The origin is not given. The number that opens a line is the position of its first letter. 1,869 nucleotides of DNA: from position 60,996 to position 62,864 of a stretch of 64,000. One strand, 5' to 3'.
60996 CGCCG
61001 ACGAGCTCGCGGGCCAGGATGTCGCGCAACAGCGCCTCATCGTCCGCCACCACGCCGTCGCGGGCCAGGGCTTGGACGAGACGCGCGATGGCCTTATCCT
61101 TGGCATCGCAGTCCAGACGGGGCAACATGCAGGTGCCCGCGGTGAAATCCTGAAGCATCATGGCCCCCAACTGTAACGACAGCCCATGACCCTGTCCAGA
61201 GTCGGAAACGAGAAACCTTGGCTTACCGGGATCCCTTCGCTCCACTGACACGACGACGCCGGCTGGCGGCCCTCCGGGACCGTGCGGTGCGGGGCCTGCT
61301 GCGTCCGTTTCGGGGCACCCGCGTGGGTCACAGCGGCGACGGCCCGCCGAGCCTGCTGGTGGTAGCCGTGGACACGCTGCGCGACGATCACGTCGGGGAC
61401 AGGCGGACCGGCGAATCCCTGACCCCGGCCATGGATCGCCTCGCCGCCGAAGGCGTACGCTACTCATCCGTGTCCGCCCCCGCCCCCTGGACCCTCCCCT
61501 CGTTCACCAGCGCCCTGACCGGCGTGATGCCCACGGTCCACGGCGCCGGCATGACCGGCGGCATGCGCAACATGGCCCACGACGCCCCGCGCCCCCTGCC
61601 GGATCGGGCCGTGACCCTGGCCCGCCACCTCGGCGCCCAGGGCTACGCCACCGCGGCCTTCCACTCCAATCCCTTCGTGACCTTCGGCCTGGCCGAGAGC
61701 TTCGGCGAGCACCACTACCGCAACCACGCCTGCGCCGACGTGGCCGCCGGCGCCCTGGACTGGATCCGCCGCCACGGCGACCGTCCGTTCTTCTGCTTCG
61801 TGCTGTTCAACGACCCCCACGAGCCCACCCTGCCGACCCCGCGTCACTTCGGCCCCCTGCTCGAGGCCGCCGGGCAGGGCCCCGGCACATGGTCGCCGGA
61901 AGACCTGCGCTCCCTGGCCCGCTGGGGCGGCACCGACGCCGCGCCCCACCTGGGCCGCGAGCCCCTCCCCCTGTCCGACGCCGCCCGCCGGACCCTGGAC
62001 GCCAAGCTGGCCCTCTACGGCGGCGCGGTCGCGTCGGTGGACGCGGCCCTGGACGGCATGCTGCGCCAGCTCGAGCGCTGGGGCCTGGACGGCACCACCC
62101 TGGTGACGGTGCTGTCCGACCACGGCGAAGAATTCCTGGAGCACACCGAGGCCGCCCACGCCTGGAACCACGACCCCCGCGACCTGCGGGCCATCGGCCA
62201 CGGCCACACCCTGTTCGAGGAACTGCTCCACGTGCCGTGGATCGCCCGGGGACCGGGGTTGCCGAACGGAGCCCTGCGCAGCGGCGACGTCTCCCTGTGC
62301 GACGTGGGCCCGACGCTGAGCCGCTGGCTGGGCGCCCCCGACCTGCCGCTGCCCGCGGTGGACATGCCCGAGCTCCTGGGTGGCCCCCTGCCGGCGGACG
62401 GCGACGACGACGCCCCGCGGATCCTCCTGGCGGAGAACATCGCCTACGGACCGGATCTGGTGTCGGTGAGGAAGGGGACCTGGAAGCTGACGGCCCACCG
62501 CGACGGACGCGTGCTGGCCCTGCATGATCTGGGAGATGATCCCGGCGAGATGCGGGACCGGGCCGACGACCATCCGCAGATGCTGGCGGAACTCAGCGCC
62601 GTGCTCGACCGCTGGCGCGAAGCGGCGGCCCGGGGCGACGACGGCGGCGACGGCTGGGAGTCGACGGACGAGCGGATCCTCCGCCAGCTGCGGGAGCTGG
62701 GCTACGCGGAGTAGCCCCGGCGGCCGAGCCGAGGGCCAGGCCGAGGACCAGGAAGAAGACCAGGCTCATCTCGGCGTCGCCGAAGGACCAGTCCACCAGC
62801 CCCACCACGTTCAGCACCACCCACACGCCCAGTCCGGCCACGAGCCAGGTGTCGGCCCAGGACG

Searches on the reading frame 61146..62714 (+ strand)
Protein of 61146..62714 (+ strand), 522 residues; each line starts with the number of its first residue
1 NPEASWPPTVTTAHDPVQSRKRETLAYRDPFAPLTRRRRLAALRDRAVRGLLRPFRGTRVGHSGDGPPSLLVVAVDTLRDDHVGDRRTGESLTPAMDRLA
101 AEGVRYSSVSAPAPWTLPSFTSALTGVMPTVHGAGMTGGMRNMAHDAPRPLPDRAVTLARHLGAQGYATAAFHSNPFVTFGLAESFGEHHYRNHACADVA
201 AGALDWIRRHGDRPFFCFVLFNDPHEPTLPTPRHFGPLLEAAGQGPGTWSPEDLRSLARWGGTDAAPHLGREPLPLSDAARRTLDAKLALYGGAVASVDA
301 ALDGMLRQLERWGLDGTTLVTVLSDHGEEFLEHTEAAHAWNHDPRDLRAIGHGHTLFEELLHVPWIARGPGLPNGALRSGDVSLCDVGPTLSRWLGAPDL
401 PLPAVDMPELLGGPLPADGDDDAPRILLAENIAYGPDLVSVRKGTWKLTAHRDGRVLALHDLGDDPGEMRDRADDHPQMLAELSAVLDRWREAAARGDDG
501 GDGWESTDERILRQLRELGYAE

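Call 25: search_protein_families(library=pfam, proteins=[window:61146-62714:+], max_evalue=0.01)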
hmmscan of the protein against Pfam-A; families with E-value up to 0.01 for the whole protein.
window:61146-62714:+ (522 aa): 2 families
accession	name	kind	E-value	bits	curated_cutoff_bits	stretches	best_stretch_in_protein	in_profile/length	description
PF00884.28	Sulfatase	-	4.8e-29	102.1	25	1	69-397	2-301/301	Sulfatase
PF01663.27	Phosphodiest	-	2.2e-09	37.8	23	2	70-133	1-61/342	Type I phosphodiesterase / nucleotide pyrophosphatase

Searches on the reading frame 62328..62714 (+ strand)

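Call 64: search_protein_families(library=ncbifam, proteins=[window:62328-62714:+], max_evalue=1)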
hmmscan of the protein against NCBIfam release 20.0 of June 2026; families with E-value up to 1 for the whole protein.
window:62328-62714:+ (128 aa): 1 family
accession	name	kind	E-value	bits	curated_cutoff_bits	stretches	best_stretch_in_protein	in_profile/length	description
TIGR03417.1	chol_sulfatase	equivalog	0.0047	15.9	433.45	1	33-94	377-434/500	choline-sulfatase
